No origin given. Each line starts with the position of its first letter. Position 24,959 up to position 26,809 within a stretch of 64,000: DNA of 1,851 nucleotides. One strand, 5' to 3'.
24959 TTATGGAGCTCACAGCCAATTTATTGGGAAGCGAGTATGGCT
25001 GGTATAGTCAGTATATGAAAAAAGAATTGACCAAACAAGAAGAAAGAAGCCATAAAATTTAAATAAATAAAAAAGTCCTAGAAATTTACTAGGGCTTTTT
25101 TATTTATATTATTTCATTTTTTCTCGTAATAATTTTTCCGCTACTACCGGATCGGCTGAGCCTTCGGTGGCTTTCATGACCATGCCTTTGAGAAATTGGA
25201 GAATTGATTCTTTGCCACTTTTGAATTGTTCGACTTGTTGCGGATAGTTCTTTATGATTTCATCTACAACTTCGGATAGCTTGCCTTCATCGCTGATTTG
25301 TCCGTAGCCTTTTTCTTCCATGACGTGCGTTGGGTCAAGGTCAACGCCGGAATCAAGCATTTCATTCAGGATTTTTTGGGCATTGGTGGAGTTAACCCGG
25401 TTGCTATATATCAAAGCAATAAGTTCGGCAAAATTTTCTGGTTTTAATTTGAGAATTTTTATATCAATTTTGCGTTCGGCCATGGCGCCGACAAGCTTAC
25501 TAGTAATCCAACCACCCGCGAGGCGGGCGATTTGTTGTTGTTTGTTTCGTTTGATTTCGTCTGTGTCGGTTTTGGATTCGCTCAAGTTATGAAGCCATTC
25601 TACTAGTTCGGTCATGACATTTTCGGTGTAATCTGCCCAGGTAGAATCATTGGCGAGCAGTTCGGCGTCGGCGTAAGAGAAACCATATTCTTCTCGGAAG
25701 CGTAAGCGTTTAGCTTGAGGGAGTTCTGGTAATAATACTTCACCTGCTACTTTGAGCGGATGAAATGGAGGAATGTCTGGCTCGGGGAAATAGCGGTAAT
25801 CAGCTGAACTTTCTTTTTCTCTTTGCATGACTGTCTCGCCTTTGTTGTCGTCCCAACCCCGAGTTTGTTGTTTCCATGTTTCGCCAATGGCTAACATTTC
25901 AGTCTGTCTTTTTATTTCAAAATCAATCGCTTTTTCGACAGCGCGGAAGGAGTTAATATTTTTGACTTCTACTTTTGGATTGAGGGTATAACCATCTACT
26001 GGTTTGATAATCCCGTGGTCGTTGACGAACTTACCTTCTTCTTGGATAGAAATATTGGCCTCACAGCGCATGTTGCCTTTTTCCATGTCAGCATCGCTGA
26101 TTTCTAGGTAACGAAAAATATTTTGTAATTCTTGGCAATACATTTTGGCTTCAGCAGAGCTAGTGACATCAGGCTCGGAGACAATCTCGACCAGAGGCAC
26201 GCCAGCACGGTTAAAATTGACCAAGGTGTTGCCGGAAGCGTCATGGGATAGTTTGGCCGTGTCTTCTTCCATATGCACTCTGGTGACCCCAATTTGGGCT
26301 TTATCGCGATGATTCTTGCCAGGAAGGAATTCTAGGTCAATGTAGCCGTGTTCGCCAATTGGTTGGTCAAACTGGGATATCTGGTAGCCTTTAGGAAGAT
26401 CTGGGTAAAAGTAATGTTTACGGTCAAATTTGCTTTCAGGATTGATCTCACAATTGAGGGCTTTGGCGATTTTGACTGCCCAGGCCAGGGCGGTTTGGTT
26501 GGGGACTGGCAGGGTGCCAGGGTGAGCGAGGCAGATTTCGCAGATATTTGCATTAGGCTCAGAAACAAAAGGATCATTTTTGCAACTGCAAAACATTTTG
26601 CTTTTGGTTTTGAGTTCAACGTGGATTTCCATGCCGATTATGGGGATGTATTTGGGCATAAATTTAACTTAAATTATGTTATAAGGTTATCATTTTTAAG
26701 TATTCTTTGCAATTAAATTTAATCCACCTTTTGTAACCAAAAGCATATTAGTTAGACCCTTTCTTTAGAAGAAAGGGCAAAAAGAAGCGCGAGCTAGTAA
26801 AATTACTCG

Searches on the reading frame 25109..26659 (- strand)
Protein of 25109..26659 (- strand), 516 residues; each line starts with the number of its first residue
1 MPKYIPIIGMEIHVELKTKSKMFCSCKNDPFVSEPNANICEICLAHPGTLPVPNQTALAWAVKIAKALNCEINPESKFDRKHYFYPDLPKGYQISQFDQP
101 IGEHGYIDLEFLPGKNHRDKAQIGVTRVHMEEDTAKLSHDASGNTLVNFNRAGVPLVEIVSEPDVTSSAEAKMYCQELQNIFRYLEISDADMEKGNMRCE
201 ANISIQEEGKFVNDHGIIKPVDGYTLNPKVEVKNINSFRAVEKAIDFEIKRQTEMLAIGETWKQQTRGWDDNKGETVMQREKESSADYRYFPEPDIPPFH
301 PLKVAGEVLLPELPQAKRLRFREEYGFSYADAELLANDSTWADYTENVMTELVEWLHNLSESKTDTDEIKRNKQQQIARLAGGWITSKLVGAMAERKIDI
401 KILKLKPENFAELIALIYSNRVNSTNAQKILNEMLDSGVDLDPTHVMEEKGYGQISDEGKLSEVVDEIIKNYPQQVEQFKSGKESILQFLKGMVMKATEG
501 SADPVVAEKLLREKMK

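Call 9: search_protein_families(library=pfam, proteins=[window:25109-26659:-])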
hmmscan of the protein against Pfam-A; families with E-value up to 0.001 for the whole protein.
window:25109-26659:- (516 aa): 2 families
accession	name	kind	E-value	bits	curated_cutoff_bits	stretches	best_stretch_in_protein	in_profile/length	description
PF02934.20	GatB_N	-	1.2e-111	372.8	23.4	1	7-300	2-270/277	GatB/GatE catalytic domain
PF02637.23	GatB_Yqey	-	1.5e-36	126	27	1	377-514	12-147/148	GatB domain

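Call 16: find_encoding_contigs(protein=window:25109-26659:-, flank=3000, max_places=6)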
Protein window:25109-26659:- (516 aa): 2 contigs read that carry it; 1 place shown.
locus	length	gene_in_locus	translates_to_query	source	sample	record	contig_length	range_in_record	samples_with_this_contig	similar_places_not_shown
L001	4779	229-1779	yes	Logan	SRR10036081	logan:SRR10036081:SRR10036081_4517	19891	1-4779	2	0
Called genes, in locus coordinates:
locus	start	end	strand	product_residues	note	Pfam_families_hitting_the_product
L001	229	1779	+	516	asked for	PF02934:GatB_N, PF02637:GatB_Yqey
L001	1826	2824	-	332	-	PF00491:Arginase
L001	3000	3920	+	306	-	PF02729:OTCace_N, PF00185:OTCace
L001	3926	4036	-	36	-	-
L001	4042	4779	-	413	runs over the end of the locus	PF02784:Orn_Arg_deC_N, PF00278:Orn_DAP_Arg_deC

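Call 24: find_related_loci(query=window:25109-26659:-, collection=genome_contigs, flank=10000)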
Query window:25109-26659:- (516 aa) in genome_contigs; peptide patterns used: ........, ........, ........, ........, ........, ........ (x = any residue, [..] = any of these).
600 stretches matched a pattern (row limit reached: there are more); 589 encode a relative of the query (tblastn E <= 1e-3); the best 80 are kept; 80 distinct loci.
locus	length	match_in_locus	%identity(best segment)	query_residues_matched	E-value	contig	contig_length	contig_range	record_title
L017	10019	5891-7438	95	1-516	0e+0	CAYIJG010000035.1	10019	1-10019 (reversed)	MAG TPA_asm: uncultured Gammaproteobacteria bacterium isolate ERP119705_co24_1001 genome assembly, contig: NODE_9615_len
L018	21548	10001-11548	86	1-516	0e+0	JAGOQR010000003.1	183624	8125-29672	MAG: Candidatus Magasanikiibacteriota bacterium isolate Gw_Bodden_bin_243 Gw_Bodden_93_length_183624_cov_14.449768, whol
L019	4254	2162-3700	84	1-513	0e+0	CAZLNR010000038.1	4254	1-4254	MAG TPA_asm: uncultured Gammaproteobacteria bacterium isolate SRP286056_co2_342 genome assembly, contig: NODE_36842_leng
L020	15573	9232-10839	73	1-516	0e+0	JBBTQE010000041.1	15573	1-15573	MAG: Patescibacteria group bacterium isolate H43-bin188_1 H43_bin188_1_000000000041, whole genome shotgun sequence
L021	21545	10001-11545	72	1-516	0e+0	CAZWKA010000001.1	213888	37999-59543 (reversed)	MAG TPA_asm: uncultured Gammaproteobacteria bacterium isolate SRP286056_co1_500 genome assembly, contig: NODE_24_length_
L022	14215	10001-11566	71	1-516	0e+0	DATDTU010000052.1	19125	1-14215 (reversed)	MAG TPA_asm: Patescibacteria group bacterium isolate SMAG_U8039 k141_402592, whole genome shotgun sequence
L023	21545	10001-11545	71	1-515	0e+0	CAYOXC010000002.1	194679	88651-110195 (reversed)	MAG TPA_asm: uncultured Gammaproteobacteria bacterium isolate SRP319275_co4_114 genome assembly, contig: NODE_32_length_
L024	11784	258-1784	70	7-515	0e+0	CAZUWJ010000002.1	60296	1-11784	MAG TPA_asm: uncultured Gammaproteobacteria bacterium isolate SRP191223_co1_387 genome assembly, contig: NODE_284_length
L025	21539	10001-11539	70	1-513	0e+0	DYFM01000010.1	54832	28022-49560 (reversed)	MAG TPA_asm: Candidatus Paceibacter sp. isolate BE2011_3_41_10 Afr_mines_BE2011_240_length_54832_cov_4_354163, whole gen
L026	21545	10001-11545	74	1-515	0e+0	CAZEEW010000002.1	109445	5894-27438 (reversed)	MAG TPA_asm: uncultured Gammaproteobacteria bacterium isolate SRP093185_co1_62 genome assembly, contig: NODE_36_length_1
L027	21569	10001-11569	69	1-516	0e+0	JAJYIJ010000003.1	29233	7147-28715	MAG: bacterium isolate DBS2-1.bin118 NODE_2697_length_29233_cov_1.151859, whole genome shotgun sequence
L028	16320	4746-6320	70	1-516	0e+0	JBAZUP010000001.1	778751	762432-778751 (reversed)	MAG: Patescibacteria group bacterium isolate SO_2017_GW1_231 NODE_45_length_778751_cov_3.412568_OW334_2017, whole genome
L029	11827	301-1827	69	3-515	0e+0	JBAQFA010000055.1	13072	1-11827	MAG: Candidatus Magasanikiibacteriota bacterium isolate MFD12003_ilm_asm_bin64 k127_164969, whole genome shotgun sequenc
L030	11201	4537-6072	67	4-515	0e+0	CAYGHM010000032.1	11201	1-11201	MAG TPA_asm: uncultured Gammaproteobacteria bacterium isolate ERP113451_co1_442 genome assembly, contig: NODE_7109_lengt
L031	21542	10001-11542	68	1-515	0e+0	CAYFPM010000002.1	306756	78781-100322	MAG TPA_asm: uncultured Gammaproteobacteria bacterium isolate ERP019367_co2_132 genome assembly, contig: NODE_27_length_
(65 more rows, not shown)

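Call 65: find_homologous_proteins(query=window:25109-26659:-, max_evalue=1e-150)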
Query window:25109-26659:- (516 aa): 1088 proteins with E <= 1e-150 among 8000 candidates; the best 120 are listed.
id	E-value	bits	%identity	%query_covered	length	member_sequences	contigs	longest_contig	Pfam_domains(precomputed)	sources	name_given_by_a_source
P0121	0.0e+0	1165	98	100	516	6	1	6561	PF02637.24,PF02934.21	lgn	-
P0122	0.0e+0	1081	92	98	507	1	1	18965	PF02637.24,PF02934.21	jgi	jgi:aspartyl-tRNA(Asn)/glutamyl-tRNA(Gln) amidotransferase subunit B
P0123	0.0e+0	1045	88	100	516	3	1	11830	PF02637.24,PF02934.21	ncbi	-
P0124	0.0e+0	1040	86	100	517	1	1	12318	PF02637.24,PF02934.21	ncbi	-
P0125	0.0e+0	1037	86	100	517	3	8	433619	PF02637.24,PF02934.21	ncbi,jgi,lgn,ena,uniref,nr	ncbi:MAG: glutaminyl-tRNA synthase (glutamine-hydrolyzing) subunit B [Candidatus Magasanikbacteria b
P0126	0.0e+0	1033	86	100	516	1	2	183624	PF02637.24,PF02934.21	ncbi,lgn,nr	ncbi:MAG: Asp-tRNA(Asn)/Glu-tRNA(Gln) amidotransferase subunit GatB [Candidatus Magasanikbacteria ba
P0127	0.0e+0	1032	86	100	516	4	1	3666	PF02637.24,PF02934.21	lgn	-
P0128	0.0e+0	1028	85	100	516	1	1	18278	PF02637.24,PF02934.21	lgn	-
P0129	0.0e+0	1025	84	100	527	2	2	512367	PF02637.24,PF02934.21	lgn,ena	-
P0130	0.0e+0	1024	85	100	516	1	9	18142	PF02637.24,PF02934.21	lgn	-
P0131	0.0e+0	1011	84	100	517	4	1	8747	PF02637.24,PF02934.21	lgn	-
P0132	5.4e-296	1000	84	100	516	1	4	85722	PF02637.24,PF02934.21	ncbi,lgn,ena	-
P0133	2.4e-294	995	81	100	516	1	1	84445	PF02637.24,PF02934.21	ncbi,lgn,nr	ncbi:MAG TPA: Asp-tRNA(Asn)/Glu-tRNA(Gln) amidotransferase subunit GatB [Candidatus Udaeobacter sp.]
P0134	3.4e-294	994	83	100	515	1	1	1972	PF02637.24,PF02934.21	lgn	-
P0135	6.1e-291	984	81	100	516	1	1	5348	PF02637.24,PF02934.21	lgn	-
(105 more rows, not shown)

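Call 66: find_encoding_contigs(protein=P0121, flank=10000, max_places=3)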
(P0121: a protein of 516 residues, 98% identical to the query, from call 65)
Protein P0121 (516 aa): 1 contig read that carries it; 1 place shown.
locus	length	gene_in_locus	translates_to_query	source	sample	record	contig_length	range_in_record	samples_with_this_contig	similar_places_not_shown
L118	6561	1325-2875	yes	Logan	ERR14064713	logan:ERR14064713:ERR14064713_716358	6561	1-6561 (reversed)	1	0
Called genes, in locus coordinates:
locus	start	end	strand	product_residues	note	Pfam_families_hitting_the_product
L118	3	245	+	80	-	?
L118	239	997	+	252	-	PF06790:UPF0259, PF25231:DUF7847 (weak)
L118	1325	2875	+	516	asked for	PF02934:GatB_N, PF02637:GatB_Yqey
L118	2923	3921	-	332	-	PF00491:Arginase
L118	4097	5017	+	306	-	PF02729:OTCace_N, PF00185:OTCace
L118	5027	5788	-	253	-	PF01145:Band_7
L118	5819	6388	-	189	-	PF01330:RuvA_N, PF00633:HHH (faint), PF14520:HHH_5, PF07499:RuvA_C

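Call 67: find_encoding_contigs(protein=P0122, flank=10000, max_places=3)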
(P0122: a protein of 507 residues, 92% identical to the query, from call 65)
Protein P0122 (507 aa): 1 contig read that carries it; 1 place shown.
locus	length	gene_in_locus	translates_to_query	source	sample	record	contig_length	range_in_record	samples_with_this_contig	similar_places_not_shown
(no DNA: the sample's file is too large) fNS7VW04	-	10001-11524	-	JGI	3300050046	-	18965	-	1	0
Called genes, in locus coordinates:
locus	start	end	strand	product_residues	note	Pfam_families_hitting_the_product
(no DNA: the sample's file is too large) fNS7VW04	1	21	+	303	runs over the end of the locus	PF00391:PEP-utilizers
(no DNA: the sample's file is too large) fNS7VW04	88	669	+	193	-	PF02525:Flavodoxin_2, PF03358:FMN_red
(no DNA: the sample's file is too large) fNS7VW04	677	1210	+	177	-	PF01625:PMSR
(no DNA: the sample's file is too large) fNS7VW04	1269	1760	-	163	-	PF00173:Cyt-b5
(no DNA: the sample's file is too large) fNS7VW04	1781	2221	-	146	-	PF13473:Cupredoxin_1 (weak)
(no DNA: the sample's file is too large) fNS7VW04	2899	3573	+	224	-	PF00687:Ribosomal_L1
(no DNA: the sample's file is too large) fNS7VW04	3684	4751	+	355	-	PF00224:PK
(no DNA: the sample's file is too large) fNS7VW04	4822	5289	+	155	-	PF00383:dCMP_cyt_deam_1, PF14437:MafB19-deam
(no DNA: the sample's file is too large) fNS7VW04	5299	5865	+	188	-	PF13207:AAA_17, PF13238:AAA_18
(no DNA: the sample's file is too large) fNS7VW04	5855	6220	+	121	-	-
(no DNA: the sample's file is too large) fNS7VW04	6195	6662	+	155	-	PF22769:DCD, PF00692:dUTPase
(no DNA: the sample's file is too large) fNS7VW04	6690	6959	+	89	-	-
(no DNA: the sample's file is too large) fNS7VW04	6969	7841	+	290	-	PF00303:Thymidylat_synt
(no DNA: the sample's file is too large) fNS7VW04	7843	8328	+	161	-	PF00186:DHFR_1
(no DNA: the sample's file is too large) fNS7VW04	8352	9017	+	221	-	PF02223:Thymidylate_kin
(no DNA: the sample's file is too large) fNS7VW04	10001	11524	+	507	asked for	PF02934:GatB_N, PF02637:GatB_Yqey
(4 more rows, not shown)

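Call 68: find_encoding_contigs(protein=P0123, flank=10000, max_places=3)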
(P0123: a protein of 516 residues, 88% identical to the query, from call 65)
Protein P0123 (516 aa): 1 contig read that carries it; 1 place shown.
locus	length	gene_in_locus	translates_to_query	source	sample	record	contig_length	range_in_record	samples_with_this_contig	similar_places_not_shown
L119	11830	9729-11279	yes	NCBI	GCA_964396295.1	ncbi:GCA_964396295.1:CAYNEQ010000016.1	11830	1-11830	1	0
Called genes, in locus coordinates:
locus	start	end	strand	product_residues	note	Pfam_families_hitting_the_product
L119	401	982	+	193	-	PF02525:Flavodoxin_2, PF03358:FMN_red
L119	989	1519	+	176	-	PF01625:PMSR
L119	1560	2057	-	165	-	PF00173:Cyt-b5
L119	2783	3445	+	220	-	PF00687:Ribosomal_L1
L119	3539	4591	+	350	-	PF00224:PK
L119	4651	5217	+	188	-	PF06559:DCD_N, PF22769:DCD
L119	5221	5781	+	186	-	PF13207:AAA_17 (faint)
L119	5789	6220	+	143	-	PF00692:dUTPase, PF22769:DCD (weak)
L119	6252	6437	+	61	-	-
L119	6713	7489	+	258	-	PF00303:Thymidylat_synt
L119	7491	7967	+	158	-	PF00186:DHFR_1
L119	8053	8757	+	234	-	PF02223:Thymidylate_kin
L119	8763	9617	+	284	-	-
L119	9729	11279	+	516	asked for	PF02934:GatB_N, PF02637:GatB_Yqey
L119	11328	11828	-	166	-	?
